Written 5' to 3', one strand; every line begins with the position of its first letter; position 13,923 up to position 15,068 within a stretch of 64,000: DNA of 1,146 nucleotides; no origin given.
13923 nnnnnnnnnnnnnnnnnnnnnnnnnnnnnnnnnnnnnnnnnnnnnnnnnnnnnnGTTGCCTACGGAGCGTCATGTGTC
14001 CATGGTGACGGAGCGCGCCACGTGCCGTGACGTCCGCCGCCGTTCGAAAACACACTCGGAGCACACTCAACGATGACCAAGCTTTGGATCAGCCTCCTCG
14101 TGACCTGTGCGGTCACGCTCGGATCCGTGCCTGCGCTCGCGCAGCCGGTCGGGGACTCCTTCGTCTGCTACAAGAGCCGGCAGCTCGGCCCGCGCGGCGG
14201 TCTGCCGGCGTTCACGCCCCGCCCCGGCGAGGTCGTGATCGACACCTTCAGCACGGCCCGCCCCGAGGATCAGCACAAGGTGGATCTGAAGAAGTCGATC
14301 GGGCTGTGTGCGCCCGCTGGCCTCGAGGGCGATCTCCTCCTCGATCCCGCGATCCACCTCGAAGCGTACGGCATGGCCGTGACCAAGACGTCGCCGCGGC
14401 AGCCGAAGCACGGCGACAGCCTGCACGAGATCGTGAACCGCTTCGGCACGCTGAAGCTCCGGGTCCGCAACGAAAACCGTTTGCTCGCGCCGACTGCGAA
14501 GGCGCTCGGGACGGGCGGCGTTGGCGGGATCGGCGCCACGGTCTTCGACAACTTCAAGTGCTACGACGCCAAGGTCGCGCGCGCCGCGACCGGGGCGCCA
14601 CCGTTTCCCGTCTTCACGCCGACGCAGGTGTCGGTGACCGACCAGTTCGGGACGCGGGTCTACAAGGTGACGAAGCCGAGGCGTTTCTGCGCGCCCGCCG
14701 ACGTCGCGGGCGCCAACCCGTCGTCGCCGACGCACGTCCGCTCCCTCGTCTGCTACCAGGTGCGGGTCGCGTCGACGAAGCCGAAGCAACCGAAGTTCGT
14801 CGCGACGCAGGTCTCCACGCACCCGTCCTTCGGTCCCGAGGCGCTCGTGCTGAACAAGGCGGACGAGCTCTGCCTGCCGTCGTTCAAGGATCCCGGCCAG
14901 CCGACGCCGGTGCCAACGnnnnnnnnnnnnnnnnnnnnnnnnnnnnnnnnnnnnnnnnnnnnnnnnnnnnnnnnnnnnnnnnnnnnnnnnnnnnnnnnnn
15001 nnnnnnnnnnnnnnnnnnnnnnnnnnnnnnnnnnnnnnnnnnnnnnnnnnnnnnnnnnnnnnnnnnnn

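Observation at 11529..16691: Two paralogous secreted proteins share a tandem-duplicated ~115-aa cysteine-containing N-terminal module that I cannot assign to a known domain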

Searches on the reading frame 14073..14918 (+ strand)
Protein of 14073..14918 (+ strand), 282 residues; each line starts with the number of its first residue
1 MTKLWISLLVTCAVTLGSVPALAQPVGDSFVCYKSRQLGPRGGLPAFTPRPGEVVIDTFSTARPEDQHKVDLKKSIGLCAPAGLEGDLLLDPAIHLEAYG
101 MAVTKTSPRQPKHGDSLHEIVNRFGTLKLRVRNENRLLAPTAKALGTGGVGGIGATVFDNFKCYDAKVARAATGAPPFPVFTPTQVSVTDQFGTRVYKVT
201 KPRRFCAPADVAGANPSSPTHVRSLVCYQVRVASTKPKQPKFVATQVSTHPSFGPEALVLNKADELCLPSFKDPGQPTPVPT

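Call 7: search_protein_families(library=pfam, proteins=[window:14073-14918:+], max_evalue=10)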
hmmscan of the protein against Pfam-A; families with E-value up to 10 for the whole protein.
seq(282 aa): 1 family
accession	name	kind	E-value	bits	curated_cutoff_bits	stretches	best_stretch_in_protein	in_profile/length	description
PF24247.1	DUF7450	-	8.8e-05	22.8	27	1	119-267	20-149/151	Repeat of unknown function (DUF7450)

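Call 8: find_homologous_proteins(query=window:14142-14897:+, max_evalue=0.001)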
Query seq(252 aa) (252 aa): 9 proteins with E <= 0.001 among 1439 candidates.
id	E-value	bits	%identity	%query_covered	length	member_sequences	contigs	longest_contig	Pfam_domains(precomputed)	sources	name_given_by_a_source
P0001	1.9e-128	445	76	100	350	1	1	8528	-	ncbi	ncbi:MAG: Ig-like domain-containing protein, partial [Candidatus Binatia bacterium]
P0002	3.4e-51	192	72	54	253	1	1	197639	-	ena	-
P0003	2.6e-44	170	44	77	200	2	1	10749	-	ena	-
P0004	1.4e-40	157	67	42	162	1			-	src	-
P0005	7.0e-40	155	64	50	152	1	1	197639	-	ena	-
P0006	7.1e-39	152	37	98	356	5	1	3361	-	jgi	jgi:hypothetical protein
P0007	1.7e-35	141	75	35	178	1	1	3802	-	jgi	jgi:hypothetical protein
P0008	3.0e-32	130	35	86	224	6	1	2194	-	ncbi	-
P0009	7.0e-7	47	29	81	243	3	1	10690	PF24247.2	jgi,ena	-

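Call 30: search_solved_structures(query=A3, max_evalue=10)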
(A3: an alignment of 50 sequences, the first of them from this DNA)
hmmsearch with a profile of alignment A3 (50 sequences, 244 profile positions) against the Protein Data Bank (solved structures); distinct sequences matched with E-value up to 10: 1.
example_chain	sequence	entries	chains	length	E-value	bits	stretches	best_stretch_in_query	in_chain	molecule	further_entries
1ycq_A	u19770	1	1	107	0.96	11.9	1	52-121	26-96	MDM2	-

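Call 33: find_related_loci(query=A4, collection=genome_contigs, flank=8000)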
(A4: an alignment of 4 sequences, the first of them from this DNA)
Query A4 (256 aa) in genome_contigs; peptide patterns used: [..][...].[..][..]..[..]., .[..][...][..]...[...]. (x = any residue, [..] = any of these).
92 stretches matched a pattern; 11 encode a relative of the query (tblastn E <= 1e-3); 11 distinct loci.
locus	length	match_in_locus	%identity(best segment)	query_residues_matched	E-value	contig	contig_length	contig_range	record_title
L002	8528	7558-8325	77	1-256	6e-136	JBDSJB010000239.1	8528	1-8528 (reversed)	MAG: Candidatus Binatia bacterium isolate cluster1_bin.312 k127_3349728, whole genome shotgun sequence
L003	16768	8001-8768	70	1-256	9e-125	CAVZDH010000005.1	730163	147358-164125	MAG: uncultured delta proteobacterium isolate MFD00822.bin.1.245 genome assembly, contig: contig_37968, whole genome sho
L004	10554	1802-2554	71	1-251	8e-119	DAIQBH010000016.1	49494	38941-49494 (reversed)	MAG TPA_asm: Thermodesulfobacteriota bacterium isolate CTOTU27636 NODE_144_length_49494_cov_6.436073, whole genome shotg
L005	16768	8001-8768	68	1-256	3e-117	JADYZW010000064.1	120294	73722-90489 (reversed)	MAG: Deltaproteobacteria bacterium isolate SJ588 c_000001858179, whole genome shotgun sequence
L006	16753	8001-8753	49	6-256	2e-68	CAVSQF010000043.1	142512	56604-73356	MAG: uncultured delta proteobacterium isolate MFD01476.bin.1.163 genome assembly, contig: contig_28041, whole genome sho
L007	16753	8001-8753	48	6-250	5e-60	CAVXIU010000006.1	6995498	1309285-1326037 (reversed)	MAG: uncultured delta proteobacterium isolate MFD09212.bin.2.188 genome assembly, contig: contig_1259, whole genome shot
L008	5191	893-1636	42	4-252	1e-57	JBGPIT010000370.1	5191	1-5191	MAG: Candidatus Binatia bacterium isolate OBJ_0618_7090110_327 k141_5553965_length_5191_cov_16.9687, whole genome shotgu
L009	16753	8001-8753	31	7-250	2e-24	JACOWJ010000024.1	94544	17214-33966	MAG: Nitrospinota bacterium isolate NC_groundwater_123_Ag_B-0.1um_58_14 S3_GD2017_2_B1_scaffold_90, whole genome shotgun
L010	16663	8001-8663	33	6-248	1e-23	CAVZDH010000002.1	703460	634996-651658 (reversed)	MAG: uncultured delta proteobacterium isolate MFD00822.bin.1.245 genome assembly, contig: contig_113839, whole genome sh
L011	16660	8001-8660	27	6-246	8e-15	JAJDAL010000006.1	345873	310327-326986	MAG: Deltaproteobacteria bacterium isolate OFTM280 OFTM280_5, whole genome shotgun sequence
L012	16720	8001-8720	30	49-252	4e-14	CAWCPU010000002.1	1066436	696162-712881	MAG: uncultured delta proteobacterium isolate MFD04944.bin.3.280 genome assembly, contig: contig_26702, whole genome sho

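Call 39: predict_structure(alignment_id=A3)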
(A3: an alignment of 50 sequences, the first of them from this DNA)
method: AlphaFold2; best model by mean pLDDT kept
length: 256 residues; sequences in the alignment: 50
mean_pLDDT: 95.9   pTM: 0.92
mean pLDDT of the five models: 95.9, 95.9, 95.3, 94.9, 94.9
residues with pLDDT >= 90: 239; 70-90: 14; 50-70: 2; < 50: 1
segments of 3 or more residues with pLDDT < 50: none
pLDDT, mean of each block of 10 residues (from residue 1): 91 97 97 94 93 98 95 98 95 96 97 98 97 93 98 98 98 98 98 96 98 97 98 98 98 67
secondary structure, 60 per line:
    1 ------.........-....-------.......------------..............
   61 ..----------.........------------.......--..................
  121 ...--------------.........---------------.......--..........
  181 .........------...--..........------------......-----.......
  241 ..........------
elements in order: E7-15 H17-20 E28-34 E47-62 E73-81 E94-100 E103-123 E138-146 E162-168 E171-189 E201-210 E223-228 E234-250

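Call 47: fold_search(model_id=the predicted structure, library=pdb)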
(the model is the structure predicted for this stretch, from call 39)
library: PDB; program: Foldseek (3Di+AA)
matches with E <= 10: 452; with E <= 0.001: 0
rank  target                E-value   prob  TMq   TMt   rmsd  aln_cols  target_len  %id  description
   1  7xw0_A                1.2e-01  0.07  0.13  0.12  17.6       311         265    8  Crystal structure of pOmpT (released 2023-05-31)
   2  1eur                  1.3e-01  0.04  0.12  0.10  20.2       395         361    9  SIALIDASE (released 1997-01-11)
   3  3hmy_A                1.6e-01  0.04  0.10  0.07  23.7       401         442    6  Crystal structure of HCR/T complexed with GT2 (released 2009-07-14)
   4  4egt_B                2.2e-01  0.03  0.11  0.09  22.9       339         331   12  Crystal structure of major capsid protein P domain from rabbit hemorrhagic disease virus (released 2013-01-30)
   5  9dqc_A                2.4e-01  0.02  0.10  0.09  24.3       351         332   12  Hare calicivirus protruding domain and A-trisaccharide complex (released 2024-10-30)
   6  2x4m_A                2.5e-01  0.04  0.12  0.11  21.5       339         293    9  Yersinia Pestis Plasminogen Activator Pla (released 2010-07-28)
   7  2qtk_A                2.8e-01  0.03  0.11  0.09  21.4       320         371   10  Crystal Structure of the outer membrane protein opdK from Pseudomonas aeruginosa (released 2008-06-24)
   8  7xw0_B                2.9e-01  0.03  0.11  0.10  19.4       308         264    9  Crystal structure of pOmpT (released 2023-05-31)
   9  9dr0_A                2.9e-01  0.02  0.09  0.08  24.1       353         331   12  Hare calicivirus protruding domain (released 2024-10-30)
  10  2bzd_A                3.5e-01  0.02  0.10  0.07  20.5       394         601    9  Galactose recognition by the carbohydrate-binding module of a bacterial sialidase. (released 2005-08-19)
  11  5nn3_A                3.9e-01  0.03  0.11  0.05  19.2       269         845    6  Crystal structure of human lysosomal acid-alpha-glucosidase, GAA (released 2017-10-25)
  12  8cuk_B                3.9e-01  0.03  0.11  0.09  20.4       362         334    6  X-ray Structure of the WD40 domain of HOPS subunit Vps11 from Yeast (released 2022-05-25)
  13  2hik_B                3.9e-01  0.02  0.09  0.10  19.6       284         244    6  heterotrimeric PCNA sliding clamp (released 2006-11-07)
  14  9gsv_A                4.1e-01  0.04  0.11  0.05  19.2       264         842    7  Crystal structure of human lysosomal acid-alpha-glucosidase, GAA, in complex with iminosugar compound 4c (released 2025-09-24)
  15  1xcr_A                4.1e-01  0.02  0.10  0.09  19.8       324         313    9  Crystal Structure of Longer Splice Variant of PTD012 from Homo sapiens reveals a novel Zinc-containing fold (released 2005-09-27)
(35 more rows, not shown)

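Call 50: find_encoding_contigs(protein=P0009, flank=8000, max_places=3)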
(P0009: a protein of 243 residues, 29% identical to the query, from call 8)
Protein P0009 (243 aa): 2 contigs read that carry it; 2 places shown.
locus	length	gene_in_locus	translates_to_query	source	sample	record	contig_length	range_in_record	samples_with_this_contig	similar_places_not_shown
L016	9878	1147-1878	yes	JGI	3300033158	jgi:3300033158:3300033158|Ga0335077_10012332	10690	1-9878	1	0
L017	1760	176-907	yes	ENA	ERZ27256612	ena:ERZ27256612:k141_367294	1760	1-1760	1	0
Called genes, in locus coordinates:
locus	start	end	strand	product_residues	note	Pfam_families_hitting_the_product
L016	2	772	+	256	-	PF04073:tRNA_edit (weak), PF03129:HGTP_anticodon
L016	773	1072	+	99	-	PF13560:HTH_31 (weak)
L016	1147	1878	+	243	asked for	PF24247:DUF7450 (faint)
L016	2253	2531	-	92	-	-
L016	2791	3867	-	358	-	-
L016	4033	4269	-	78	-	-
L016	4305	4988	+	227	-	PF00512:HisKA, PF13581:HATPase_c_2 (weak), PF02518:HATPase_c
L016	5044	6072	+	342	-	PF16317:Glyco_hydro_99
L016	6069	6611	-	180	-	PF00085:Thioredoxin, PF13098:Thioredoxin_2 (weak), PF14561:TPR_20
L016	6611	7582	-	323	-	PF01979:Amidohydro_1, PF07969:Amidohydro_3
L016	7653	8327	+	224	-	PF20401:Rhomboid_2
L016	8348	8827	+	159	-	PF01066:CDP-OH_P_transf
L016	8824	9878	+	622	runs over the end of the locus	?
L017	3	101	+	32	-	?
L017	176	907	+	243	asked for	PF24247:DUF7450 (faint)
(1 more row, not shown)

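Call 51: find_encoding_contigs(protein=P0003, flank=8000, max_places=3)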
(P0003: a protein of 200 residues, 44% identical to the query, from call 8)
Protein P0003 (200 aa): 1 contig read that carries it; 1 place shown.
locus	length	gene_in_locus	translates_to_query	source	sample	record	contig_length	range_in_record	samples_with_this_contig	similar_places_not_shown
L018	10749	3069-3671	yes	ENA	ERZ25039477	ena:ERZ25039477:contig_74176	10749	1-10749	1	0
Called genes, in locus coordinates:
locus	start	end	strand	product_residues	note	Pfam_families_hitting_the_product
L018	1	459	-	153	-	?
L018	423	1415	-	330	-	PF12710:HAD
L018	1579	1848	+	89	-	-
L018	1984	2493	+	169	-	-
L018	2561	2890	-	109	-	-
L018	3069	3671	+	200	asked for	-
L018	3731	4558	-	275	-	-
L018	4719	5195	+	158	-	PF00120:Gln-synt_C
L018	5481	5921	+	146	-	PF00117:GATase, PF07722:Peptidase_C26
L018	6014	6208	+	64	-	-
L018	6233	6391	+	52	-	PF00106:adh_short, PF13561:adh_short_C2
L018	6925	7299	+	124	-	PF01925:TauE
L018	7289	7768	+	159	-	PF01925:TauE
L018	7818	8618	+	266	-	PF13189:Cytidylate_kin2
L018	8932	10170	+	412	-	PF00654:Voltage_CLC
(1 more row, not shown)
